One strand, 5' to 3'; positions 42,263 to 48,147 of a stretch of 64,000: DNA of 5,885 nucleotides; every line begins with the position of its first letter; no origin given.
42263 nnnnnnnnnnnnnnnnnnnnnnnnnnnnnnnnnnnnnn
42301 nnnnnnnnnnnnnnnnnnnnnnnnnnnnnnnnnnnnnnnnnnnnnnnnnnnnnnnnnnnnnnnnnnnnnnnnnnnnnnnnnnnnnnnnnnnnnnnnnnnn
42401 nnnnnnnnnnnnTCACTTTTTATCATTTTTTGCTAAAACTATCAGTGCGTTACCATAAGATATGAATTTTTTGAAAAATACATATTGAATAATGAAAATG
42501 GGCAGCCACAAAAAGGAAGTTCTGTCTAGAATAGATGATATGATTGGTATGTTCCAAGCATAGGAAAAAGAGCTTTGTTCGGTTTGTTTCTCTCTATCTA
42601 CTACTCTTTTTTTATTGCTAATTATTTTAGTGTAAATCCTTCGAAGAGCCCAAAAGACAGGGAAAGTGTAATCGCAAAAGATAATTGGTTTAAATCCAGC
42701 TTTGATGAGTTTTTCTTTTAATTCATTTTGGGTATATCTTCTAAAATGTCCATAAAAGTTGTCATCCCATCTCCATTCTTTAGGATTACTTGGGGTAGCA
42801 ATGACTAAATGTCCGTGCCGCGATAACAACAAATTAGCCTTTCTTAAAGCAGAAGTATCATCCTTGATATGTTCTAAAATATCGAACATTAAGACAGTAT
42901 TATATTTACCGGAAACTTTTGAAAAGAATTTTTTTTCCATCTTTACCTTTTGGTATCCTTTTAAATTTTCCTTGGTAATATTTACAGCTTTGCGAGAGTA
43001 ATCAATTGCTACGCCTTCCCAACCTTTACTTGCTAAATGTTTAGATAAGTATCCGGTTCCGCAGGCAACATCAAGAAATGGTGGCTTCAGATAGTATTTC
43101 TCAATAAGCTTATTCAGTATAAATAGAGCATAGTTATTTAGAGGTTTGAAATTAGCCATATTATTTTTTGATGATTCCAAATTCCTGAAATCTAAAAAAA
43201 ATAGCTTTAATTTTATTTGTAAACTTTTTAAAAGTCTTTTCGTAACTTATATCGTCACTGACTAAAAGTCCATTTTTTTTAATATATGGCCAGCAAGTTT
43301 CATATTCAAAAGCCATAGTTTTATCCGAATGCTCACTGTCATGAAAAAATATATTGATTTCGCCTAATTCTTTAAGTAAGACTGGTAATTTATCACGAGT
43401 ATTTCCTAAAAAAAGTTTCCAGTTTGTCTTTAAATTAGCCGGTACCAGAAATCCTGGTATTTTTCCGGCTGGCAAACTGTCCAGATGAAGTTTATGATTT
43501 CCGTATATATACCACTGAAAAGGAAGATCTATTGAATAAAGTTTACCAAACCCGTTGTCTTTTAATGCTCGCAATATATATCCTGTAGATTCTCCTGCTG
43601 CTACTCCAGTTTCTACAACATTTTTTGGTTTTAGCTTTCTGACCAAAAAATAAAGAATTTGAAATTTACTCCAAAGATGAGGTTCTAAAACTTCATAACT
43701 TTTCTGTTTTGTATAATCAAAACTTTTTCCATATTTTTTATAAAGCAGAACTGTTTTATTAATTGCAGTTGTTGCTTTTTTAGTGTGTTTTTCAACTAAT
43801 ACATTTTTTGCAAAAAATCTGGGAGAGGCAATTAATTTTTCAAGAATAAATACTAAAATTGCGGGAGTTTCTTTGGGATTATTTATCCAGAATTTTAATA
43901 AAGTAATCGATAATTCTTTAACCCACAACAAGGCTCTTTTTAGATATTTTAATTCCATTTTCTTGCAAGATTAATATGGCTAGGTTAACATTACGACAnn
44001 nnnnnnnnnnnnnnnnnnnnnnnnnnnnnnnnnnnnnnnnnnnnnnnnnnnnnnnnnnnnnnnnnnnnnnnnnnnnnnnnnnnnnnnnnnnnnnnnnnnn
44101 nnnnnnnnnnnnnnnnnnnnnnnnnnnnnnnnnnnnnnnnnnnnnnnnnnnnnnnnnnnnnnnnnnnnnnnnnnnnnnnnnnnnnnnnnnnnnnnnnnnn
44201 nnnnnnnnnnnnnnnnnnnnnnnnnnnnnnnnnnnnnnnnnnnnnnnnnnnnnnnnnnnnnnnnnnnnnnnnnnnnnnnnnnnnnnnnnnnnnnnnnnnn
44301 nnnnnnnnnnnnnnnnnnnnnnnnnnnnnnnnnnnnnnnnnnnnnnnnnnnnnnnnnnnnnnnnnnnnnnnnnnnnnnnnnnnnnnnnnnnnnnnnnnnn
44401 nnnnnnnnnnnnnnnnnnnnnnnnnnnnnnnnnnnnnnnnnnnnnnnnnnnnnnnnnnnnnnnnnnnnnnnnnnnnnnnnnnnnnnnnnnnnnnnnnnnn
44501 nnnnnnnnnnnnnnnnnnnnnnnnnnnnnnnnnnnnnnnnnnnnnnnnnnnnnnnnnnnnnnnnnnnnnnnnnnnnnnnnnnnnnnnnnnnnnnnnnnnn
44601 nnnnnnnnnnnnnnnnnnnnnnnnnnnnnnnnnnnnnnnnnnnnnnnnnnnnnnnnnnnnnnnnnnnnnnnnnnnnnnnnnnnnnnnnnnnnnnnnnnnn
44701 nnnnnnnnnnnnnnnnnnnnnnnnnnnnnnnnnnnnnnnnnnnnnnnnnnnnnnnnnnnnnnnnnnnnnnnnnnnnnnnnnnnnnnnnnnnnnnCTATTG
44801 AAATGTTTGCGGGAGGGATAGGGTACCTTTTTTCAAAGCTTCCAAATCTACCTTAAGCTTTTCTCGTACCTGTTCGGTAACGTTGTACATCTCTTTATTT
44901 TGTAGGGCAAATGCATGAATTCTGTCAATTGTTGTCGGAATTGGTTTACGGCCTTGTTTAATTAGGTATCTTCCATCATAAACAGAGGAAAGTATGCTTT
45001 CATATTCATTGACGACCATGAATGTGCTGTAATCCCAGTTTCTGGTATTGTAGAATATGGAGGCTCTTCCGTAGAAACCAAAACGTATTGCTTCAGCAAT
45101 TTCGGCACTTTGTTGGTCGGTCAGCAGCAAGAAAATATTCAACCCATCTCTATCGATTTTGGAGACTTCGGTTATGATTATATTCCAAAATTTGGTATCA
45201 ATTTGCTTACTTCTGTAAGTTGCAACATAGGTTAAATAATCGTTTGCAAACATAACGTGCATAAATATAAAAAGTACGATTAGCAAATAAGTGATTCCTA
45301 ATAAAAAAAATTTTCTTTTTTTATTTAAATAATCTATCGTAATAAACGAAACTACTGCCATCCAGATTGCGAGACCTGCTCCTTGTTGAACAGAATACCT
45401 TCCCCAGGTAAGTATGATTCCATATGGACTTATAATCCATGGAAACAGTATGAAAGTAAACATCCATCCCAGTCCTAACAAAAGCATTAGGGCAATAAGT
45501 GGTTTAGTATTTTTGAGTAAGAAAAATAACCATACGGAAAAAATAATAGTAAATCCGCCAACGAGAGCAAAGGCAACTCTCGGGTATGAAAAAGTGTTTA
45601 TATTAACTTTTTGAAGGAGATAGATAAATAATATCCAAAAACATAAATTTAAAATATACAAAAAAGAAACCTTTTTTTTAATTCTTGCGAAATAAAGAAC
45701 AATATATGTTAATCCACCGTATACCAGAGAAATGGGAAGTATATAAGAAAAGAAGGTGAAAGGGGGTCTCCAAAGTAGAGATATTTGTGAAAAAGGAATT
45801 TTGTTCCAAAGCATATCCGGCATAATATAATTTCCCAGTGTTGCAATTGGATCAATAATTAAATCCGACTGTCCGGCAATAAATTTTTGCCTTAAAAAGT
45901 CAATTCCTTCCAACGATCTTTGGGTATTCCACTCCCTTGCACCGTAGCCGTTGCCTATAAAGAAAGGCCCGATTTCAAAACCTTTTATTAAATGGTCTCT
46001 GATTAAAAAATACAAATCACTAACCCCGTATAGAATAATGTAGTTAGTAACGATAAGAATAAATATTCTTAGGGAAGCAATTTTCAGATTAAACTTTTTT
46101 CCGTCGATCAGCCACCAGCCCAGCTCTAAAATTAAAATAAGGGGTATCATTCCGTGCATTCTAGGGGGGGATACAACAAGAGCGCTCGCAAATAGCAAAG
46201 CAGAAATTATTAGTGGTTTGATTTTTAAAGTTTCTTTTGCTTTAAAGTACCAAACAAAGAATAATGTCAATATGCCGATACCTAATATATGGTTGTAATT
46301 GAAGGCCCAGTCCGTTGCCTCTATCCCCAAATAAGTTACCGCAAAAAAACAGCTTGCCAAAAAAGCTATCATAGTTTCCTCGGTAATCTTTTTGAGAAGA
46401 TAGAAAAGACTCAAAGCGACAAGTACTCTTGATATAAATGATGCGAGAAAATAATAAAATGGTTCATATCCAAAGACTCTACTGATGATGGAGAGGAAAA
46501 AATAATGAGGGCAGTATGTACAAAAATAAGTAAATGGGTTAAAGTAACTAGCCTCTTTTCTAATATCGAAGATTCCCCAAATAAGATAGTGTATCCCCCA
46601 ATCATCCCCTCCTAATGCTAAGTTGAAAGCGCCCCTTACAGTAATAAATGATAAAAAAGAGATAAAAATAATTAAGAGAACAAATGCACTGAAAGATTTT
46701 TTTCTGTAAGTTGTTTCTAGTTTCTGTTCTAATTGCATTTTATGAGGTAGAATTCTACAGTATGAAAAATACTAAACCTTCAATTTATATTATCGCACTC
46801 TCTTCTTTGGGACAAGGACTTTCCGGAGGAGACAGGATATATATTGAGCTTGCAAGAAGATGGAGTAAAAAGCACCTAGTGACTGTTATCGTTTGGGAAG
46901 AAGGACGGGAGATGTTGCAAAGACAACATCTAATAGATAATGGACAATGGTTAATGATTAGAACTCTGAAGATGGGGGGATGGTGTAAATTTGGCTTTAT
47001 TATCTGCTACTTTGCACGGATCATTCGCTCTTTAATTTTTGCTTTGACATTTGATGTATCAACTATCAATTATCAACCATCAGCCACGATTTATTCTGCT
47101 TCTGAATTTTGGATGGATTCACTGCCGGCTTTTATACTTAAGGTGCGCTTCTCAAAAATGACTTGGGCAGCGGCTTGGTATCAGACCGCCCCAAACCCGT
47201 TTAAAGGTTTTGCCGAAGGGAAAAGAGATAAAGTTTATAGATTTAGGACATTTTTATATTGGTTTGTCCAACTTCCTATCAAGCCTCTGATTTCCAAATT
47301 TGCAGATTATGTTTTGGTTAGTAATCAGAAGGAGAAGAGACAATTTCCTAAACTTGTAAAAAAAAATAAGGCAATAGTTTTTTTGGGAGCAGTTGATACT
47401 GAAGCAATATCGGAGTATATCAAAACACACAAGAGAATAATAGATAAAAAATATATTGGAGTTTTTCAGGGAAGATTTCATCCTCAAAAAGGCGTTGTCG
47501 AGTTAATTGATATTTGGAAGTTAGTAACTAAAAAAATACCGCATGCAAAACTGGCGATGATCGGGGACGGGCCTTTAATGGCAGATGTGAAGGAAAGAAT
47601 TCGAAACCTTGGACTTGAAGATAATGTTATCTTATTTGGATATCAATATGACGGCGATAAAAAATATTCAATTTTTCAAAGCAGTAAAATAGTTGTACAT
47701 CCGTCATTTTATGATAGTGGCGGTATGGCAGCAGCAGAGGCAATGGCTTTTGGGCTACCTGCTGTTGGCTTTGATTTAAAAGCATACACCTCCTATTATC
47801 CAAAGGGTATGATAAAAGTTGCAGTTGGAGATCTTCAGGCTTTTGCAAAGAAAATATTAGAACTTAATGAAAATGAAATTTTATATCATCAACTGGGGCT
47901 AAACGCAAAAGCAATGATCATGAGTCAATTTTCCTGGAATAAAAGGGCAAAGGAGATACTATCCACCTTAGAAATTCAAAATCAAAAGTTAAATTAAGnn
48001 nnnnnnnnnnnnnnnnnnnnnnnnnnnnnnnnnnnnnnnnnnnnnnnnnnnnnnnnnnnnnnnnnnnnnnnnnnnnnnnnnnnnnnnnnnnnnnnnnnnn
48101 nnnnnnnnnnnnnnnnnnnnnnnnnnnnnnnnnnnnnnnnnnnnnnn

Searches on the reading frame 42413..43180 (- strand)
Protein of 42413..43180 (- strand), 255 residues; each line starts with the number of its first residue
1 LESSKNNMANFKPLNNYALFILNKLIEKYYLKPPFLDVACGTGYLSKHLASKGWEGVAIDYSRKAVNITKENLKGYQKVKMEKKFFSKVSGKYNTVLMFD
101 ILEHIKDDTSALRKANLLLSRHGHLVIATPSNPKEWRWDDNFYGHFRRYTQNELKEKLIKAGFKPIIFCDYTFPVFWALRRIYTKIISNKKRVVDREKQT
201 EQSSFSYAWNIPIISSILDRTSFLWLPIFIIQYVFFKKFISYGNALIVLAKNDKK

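Call 6: search_protein_families(library=pfam, proteins=[window:42413-43180:-], max_evalue=0.001)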
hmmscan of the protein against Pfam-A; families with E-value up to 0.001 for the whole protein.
window:42413-43180:- (255 aa): 6 families
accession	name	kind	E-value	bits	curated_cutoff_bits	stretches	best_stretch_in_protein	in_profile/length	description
PF13489.12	Methyltransf_23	-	6.9e-20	71.8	27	1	34-164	25-160/164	Methyltransferase domain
PF13847.12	Methyltransf_31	-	2.1e-14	53.9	27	1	35-162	7-145/145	Methyltransferase domain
PF08242.18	Methyltransf_12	-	1e-12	49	30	1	36-125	1-98/98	Methyltransferase domain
PF08241.18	Methyltransf_11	-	3.2e-10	41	21.2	1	36-127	1-95/95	Methyltransferase domain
PF13649.12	Methyltransf_25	-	5.4e-10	40.3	27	1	36-123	2-97/97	Methyltransferase domain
PF05175.20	MTS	-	2.1e-05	24.7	23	1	22-127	24-138/170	Methyltransferase small domain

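Call 15: search_protein_families(library=ncbifam, proteins=[window:42413-43180:-], max_evalue=0.001)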
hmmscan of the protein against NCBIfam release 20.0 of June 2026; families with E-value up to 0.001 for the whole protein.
window:42413-43180:- (255 aa): 14 families
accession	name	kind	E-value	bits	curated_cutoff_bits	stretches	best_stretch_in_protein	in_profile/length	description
TIGR01983.1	UbiG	equivalog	6.4e-13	48.5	102.95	1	34-129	52-153/228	bifunctional 2-polyprenyl-6-hydroxyphenol methylase/3-demethylubiquinol 3-O-methyltransferase UbiG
TIGR02021.1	BchM-ChlM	equivalog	3.8e-11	42.8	158.9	1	35-115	58-141/218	magnesium protoporphyrin IX methyltransferase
NF045667.1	MTase_DVU1556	equivalog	1.1e-08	34.8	155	1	36-172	27-169/213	DVU_1556 family methyltransferase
NF043040.1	corrin_prot_MT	hypoth_equivalog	5e-08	32.6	180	1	35-136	45-156/216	corrinoid protein-associated methyltransferase CpaM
NF011529.0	PRK14968.1-3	equivalog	5.6e-07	29.2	162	1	32-97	35-103/198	putative methyltransferase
TIGR01934.1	MenG_MenH_UbiE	subfamily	3.5e-06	26.5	158.35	1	34-146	42-159/223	ubiquinone/menaquinone biosynthesis methyltransferase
TIGR02072.1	BioC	equivalog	7.8e-06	25.9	184.95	1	26-133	27-138/244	malonyl-ACP O-methyltransferase BioC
NF001241.0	PRK00216.1-2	equivalog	1.9e-05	24.4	327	1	35-140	55-160/231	demethylmenaquinone methyltransferase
TIGR03534.1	RF_mod_PrmC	equivalog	4.3e-05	23.1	199.1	1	33-89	90-151/253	peptide chain release factor N(5)-glutamine methyltransferase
NF041820.1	daptide_MTase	equivalog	0.00012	21.6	175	1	32-77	37-82/243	daptide-type RiPP biosynthesis methyltransferase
NF001244.0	PRK00216.1-5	equivalog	0.00014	21.2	216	1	34-135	51-161/236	bifunctional demethylmenaquinone methyltransferase/2-methoxy-6-polyprenyl-1,4-benzoquinol methylase UbiE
TIGR00537.1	hemK_rel_arch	hypoth_equivalog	0.00016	21.4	87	1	35-99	23-89/179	HemK2/MTQ2 family protein methyltransferase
NF051855.1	GlySarMtaseBact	equivalog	0.0007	19.3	350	1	21-97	45-124/259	glycine/sarcosine N-methyltransferase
TIGR04345.1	ovoA_Cterm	equivalog_domain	0.00073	19.1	170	0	23-69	35-79/242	putative 4-mercaptohistidine N1-methyltransferase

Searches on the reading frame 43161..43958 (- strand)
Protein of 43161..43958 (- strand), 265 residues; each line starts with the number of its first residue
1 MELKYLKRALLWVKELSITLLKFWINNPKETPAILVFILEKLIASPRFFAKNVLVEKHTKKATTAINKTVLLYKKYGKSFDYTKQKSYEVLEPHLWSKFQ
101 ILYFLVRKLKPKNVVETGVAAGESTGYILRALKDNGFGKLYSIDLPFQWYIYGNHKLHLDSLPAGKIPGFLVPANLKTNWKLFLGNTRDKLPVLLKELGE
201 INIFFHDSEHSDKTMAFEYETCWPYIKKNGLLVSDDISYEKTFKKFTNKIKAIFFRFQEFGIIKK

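Call 6: search_protein_families(library=pfam, proteins=[window:43161-43958:-], max_evalue=0.001)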
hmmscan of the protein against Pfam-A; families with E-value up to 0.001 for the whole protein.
window:43161-43958:- (265 aa): 1 family
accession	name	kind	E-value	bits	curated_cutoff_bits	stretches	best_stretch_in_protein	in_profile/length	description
PF13578.12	Methyltransf_24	-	1e-17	65.4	26.3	1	115-237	1-105/105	Methyltransferase domain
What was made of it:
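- On TylF/MycF-type sugar O-methyltransferases (claimed for 43161): Only PF13578 Methyltransf_24 (E 1e-17) matched at E up to 0.001 (call 6).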

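Call 15: search_protein_families(library=ncbifam, proteins=[window:43161-43958:-], max_evalue=0.001)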
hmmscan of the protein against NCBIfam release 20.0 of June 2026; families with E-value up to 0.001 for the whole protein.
window:43161-43958:- (265 aa): 0 families
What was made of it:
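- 41859..43958 (-): Three consecutive MTase genes: 41859-42416, 42413-43180 and 43161-43958. No curated family assignment (call 15).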

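Call 33: search_solved_structures(query=window:43161-43958:-, max_evalue=1)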
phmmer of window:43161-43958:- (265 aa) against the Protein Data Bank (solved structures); distinct sequences matched with E-value up to 1: 2.
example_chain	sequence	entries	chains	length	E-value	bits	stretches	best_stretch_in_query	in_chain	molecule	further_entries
7cvu_A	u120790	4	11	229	0.23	14.1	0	101-139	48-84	O-methyltransferase family 3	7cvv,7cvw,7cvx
3r3h_A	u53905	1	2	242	1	12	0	100-239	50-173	O-methyltransferase, SAM-dependent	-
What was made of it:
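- On TylF/MycF-type sugar O-methyltransferases (claimed for 43161): The best PDB hit has E 0.23 (call 33).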

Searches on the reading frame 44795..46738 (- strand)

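Call 6: search_protein_families(library=pfam, proteins=[window:44795-46738:-], max_evalue=0.001)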
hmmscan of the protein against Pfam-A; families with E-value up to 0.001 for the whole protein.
window:44795-46738:- (647 aa): 0 families

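Call 15: search_protein_families(library=ncbifam, proteins=[window:44795-46738:-], max_evalue=0.001)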
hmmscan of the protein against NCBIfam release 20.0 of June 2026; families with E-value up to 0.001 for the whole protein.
window:44795-46738:- (647 aa): 0 families

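Call 32: search_protein_families(library=pfam, proteins=[window:44795-46738:-], max_evalue=5)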
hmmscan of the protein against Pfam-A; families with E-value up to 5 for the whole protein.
window:44795-46738:- (647 aa): 1 family
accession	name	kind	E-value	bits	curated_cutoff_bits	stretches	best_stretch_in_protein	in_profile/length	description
PF11080.13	GhoS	-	0.04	14.3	21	1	493-552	11-70/94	Endoribonuclease GhoS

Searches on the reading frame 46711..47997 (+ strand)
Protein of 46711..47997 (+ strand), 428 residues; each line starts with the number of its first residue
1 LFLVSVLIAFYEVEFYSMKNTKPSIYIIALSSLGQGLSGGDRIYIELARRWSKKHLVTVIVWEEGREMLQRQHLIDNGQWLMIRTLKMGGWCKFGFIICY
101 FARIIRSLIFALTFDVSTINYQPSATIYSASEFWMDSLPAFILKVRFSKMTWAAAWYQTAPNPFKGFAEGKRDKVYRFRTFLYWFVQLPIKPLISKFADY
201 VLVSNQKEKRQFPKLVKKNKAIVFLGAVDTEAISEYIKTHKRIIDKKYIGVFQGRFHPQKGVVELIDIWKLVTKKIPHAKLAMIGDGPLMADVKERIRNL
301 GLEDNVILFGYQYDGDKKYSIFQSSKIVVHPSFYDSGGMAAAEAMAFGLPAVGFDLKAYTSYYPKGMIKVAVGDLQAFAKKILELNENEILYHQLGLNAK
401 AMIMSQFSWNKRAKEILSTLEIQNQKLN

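Call 6: search_protein_families(library=pfam, proteins=[window:46711-47997:+], max_evalue=0.001)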
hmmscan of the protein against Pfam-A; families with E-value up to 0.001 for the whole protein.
window:46711-47997:+ (428 aa): 4 families
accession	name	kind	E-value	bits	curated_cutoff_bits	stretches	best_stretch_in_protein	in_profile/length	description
PF00534.26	Glycos_transf_1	-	6.1e-30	104.4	26.4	1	241-401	9-171/172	Glycosyl transferases group 1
PF13692.12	Glyco_trans_1_4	-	3e-26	92.8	27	1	251-387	5-141/142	Glycosyl transferases group 1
PF13524.12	Glyco_trans_1_2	-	1.3e-06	28.9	25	1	306-417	28-143/144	Glycosyl transferase-like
PF20706.3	GT4-conflict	-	0.00057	19.4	26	1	251-352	201-309/385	Family 4 Glycosyltransferase in conflict systems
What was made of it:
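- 46711..47997 (+): GT4 glycosyltransferase of the conserved operon. Pfam PF00534 (call 6).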

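Call 36: search_protein_families(library=ncbifam, proteins=[window:46711-47997:+], max_evalue=1e-10)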
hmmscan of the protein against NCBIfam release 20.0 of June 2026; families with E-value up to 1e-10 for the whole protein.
window:46711-47997:+ (428 aa): 6 families
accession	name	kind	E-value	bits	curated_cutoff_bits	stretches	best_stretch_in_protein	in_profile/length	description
TIGR03999.1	thiol_BshA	equivalog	5.1e-19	68.4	273.7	1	223-412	171-362/375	N-acetyl-alpha-D-glucosaminyl L-malate synthase BshA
NF038295.1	EPS_HpsP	equivalog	2.8e-15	56.2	550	1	216-419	174-383/388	hormogonium polysaccharide biosynthesis glycosyltransferase HpsP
NF041876.1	EPS_EpsE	equivalog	1.2e-13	51.1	400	1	217-415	185-388/389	exopolysaccharide biosynthesis GT4 family glycosyltransferase EpsE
TIGR03088.1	stp2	hypoth_equivalog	4.5e-13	49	409.05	1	216-415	157-365/374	TIGR03088 family PEP-CTERM/XrtA system glycosyltransferase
NF047880.1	glyco_SdgA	exception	4.6e-12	45.2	800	1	201-402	272-470/488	serine-aspartate repeat adhesin O-glycosyltransferase SdgA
NF041010.1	glycosy_Agl16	equivalog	8.4e-11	41.3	575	0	193-418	129-346/352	glycosylation protein Agl16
